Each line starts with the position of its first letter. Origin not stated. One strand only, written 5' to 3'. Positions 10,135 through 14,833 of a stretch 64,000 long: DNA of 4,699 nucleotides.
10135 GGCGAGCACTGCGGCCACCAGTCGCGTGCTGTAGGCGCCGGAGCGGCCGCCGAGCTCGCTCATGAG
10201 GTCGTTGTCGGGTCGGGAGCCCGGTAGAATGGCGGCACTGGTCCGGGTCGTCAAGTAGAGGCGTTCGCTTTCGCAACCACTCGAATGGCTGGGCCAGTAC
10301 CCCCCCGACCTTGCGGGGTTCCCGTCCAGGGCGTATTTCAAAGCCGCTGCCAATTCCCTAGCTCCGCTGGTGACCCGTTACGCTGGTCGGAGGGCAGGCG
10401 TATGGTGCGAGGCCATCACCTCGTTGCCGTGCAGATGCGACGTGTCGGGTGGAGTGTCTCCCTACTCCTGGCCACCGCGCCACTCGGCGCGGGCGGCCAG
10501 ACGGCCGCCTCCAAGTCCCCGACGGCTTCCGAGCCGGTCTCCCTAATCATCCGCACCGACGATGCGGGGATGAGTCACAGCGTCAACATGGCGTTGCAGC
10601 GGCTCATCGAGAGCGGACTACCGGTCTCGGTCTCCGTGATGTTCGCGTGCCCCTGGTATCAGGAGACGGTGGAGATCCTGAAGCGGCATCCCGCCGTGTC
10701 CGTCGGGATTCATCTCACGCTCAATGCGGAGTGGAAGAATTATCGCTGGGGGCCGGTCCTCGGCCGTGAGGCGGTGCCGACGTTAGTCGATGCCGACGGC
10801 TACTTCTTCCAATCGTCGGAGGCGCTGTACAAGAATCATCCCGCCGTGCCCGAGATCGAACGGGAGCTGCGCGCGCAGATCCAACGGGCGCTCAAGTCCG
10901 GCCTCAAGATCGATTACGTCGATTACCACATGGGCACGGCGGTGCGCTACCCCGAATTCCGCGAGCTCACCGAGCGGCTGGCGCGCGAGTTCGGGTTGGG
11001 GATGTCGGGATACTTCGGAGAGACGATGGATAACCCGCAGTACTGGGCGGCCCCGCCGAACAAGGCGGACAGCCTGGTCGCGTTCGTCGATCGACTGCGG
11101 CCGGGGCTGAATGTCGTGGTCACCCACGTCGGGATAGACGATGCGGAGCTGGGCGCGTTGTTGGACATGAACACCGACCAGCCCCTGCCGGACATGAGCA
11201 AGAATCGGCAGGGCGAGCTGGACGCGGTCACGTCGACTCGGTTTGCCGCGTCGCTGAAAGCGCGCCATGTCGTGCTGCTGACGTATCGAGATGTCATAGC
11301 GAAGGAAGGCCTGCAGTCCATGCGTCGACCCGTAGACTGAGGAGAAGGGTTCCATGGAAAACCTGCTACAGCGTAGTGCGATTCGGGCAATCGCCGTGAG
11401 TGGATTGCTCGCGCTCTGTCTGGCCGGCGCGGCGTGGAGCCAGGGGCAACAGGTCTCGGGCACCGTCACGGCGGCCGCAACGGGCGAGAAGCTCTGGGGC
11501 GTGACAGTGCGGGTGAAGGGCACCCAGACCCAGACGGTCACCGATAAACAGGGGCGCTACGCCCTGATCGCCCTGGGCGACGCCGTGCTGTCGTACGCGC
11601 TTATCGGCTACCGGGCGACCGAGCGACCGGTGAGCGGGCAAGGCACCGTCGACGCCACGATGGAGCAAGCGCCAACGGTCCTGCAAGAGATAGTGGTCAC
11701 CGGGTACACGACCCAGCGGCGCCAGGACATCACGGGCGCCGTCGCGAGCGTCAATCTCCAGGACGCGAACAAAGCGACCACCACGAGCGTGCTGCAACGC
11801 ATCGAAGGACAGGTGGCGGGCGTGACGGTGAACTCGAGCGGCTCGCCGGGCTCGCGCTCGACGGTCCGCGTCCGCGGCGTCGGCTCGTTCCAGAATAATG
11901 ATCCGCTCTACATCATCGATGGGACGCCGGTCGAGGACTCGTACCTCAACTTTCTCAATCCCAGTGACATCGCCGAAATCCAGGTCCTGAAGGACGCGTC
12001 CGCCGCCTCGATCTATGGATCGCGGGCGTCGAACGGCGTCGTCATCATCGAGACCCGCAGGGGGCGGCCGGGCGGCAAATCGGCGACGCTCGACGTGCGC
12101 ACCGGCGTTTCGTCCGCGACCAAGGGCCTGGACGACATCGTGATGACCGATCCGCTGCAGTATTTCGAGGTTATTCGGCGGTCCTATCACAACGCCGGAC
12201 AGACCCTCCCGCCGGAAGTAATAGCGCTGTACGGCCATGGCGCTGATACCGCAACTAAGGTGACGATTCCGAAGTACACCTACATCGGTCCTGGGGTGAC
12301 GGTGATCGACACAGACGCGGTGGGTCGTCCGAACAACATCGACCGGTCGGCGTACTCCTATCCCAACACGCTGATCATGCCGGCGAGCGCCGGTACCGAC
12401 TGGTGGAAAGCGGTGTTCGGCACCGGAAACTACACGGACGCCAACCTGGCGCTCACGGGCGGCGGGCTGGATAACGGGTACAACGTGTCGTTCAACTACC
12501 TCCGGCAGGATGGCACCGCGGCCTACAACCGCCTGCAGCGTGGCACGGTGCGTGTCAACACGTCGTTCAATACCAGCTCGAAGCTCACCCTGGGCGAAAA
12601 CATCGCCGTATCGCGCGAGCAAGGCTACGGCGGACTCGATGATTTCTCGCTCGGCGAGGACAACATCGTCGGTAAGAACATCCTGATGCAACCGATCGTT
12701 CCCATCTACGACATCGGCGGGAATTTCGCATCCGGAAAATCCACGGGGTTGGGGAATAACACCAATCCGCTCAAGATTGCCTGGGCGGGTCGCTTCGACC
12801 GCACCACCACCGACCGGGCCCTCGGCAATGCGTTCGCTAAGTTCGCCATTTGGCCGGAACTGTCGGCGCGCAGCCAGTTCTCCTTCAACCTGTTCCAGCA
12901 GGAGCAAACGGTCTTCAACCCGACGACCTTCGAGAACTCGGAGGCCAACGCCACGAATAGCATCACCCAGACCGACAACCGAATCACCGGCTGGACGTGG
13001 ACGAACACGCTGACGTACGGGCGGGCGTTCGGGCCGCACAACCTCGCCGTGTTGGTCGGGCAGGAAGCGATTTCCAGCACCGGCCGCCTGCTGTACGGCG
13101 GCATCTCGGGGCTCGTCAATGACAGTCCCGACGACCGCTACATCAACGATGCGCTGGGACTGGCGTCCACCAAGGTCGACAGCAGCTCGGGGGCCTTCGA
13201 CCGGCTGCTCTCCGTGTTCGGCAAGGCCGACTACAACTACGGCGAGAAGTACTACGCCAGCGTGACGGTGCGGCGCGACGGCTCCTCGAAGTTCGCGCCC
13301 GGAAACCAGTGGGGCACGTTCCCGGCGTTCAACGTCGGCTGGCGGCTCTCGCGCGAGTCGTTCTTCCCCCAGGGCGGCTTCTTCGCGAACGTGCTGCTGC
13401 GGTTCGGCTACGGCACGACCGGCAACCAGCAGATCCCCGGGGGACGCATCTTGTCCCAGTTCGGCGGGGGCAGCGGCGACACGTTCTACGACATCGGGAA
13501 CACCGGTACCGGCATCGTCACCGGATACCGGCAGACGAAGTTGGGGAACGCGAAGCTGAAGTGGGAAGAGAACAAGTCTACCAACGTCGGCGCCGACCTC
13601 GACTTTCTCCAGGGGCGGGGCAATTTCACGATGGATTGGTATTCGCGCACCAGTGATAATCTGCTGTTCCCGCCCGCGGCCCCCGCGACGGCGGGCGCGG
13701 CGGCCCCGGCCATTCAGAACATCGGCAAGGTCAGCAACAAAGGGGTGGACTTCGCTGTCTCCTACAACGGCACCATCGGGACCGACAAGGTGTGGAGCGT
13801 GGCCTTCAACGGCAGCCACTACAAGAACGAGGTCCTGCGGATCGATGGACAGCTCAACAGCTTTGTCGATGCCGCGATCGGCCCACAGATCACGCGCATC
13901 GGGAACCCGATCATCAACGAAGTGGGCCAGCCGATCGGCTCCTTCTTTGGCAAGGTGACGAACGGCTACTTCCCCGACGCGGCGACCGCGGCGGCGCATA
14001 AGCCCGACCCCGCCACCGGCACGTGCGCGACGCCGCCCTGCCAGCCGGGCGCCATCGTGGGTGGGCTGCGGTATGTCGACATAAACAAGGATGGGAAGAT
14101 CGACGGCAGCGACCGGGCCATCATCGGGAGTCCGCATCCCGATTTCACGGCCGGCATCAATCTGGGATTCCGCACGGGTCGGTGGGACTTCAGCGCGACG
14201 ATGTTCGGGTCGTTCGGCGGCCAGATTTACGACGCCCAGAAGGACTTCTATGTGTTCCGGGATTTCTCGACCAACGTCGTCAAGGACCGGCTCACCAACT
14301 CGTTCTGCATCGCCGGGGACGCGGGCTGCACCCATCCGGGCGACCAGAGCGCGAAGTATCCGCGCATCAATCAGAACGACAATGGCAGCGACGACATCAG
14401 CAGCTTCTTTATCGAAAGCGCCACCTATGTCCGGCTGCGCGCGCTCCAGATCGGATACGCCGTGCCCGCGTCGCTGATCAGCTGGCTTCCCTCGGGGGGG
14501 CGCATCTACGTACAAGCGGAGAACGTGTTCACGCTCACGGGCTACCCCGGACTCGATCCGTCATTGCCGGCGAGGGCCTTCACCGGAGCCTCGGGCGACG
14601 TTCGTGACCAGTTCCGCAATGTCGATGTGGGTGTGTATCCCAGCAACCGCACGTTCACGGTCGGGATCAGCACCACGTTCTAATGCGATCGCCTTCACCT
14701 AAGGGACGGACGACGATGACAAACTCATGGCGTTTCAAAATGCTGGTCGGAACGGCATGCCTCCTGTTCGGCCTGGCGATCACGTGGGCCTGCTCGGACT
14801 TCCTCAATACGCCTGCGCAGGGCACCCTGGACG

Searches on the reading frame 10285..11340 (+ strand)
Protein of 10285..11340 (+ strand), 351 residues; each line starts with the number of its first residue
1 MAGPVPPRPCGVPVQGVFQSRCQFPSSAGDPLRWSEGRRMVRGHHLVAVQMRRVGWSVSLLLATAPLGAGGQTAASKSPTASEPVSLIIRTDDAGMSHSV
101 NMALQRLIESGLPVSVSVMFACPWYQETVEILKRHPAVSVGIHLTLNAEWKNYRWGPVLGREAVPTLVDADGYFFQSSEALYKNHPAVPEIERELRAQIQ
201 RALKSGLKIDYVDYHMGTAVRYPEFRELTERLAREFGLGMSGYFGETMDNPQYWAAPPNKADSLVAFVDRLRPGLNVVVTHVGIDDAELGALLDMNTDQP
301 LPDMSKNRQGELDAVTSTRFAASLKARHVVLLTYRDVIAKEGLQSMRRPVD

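Call 63: search_protein_families(library=pfam, proteins=[window:10285-11340:+], max_evalue=0.01)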
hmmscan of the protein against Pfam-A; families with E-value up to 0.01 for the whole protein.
window:10285-11340:+ (351 aa): 1 family
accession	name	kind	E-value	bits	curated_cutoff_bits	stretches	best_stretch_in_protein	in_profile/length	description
PF04794.17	YdjC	-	1e-48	166.9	29.7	1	87-325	2-265/266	YdjC-like protein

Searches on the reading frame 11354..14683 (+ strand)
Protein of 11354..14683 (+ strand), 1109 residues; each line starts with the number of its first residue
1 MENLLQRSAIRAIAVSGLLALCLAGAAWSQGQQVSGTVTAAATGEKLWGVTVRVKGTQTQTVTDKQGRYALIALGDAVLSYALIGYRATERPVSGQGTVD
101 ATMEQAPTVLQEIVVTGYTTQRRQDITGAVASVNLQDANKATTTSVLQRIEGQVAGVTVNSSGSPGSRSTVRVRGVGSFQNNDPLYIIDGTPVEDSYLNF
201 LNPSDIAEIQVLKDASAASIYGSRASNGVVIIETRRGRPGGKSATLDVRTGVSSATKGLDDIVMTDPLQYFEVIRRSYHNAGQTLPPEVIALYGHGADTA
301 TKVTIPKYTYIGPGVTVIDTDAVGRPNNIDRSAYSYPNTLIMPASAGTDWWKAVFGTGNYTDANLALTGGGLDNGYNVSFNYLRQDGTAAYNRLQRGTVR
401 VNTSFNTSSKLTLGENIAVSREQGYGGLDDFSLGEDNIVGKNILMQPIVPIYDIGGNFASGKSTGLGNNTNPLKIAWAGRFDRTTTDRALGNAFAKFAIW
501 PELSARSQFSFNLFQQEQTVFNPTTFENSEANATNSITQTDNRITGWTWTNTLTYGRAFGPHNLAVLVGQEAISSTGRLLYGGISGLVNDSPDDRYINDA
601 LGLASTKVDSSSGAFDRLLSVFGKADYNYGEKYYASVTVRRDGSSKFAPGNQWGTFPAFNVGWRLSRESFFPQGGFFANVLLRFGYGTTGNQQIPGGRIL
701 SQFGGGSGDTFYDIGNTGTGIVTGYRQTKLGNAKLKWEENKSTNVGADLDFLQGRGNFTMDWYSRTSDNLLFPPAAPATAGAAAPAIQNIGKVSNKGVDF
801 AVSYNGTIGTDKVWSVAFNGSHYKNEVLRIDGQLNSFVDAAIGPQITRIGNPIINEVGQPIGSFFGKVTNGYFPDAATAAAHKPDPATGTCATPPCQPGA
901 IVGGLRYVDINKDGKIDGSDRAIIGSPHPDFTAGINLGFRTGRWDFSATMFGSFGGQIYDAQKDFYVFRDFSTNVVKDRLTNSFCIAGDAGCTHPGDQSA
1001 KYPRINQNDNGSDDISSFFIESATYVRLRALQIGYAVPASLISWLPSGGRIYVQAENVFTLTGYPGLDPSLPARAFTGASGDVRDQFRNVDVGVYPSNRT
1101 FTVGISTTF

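Call 63: search_protein_families(library=pfam, proteins=[window:11354-14683:+], max_evalue=0.01)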
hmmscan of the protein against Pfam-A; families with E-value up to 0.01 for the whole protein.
window:11354-14683:+ (1109 aa): 4 families
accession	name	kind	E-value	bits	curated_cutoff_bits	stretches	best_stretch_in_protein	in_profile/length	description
PF07715.20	Plug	-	1.2e-17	64.8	23.9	1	123-229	2-107/107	TonB-dependent Receptor Plug Domain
PF00593.30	TonB_dep_Rec_b-barrel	-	6.3e-16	59.7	27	1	448-945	24-385/436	TonB dependent receptor-like, beta-barrel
PF13715.12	CarbopepD_reg_2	-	8.7e-13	48.6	32.2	1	34-115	1-88/88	CarboxypepD_reg-like domain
PF13620.12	CarboxypepD_reg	-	3.5e-07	30.9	32.3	1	33-95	1-71/82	Carboxypeptidase regulatory-like domain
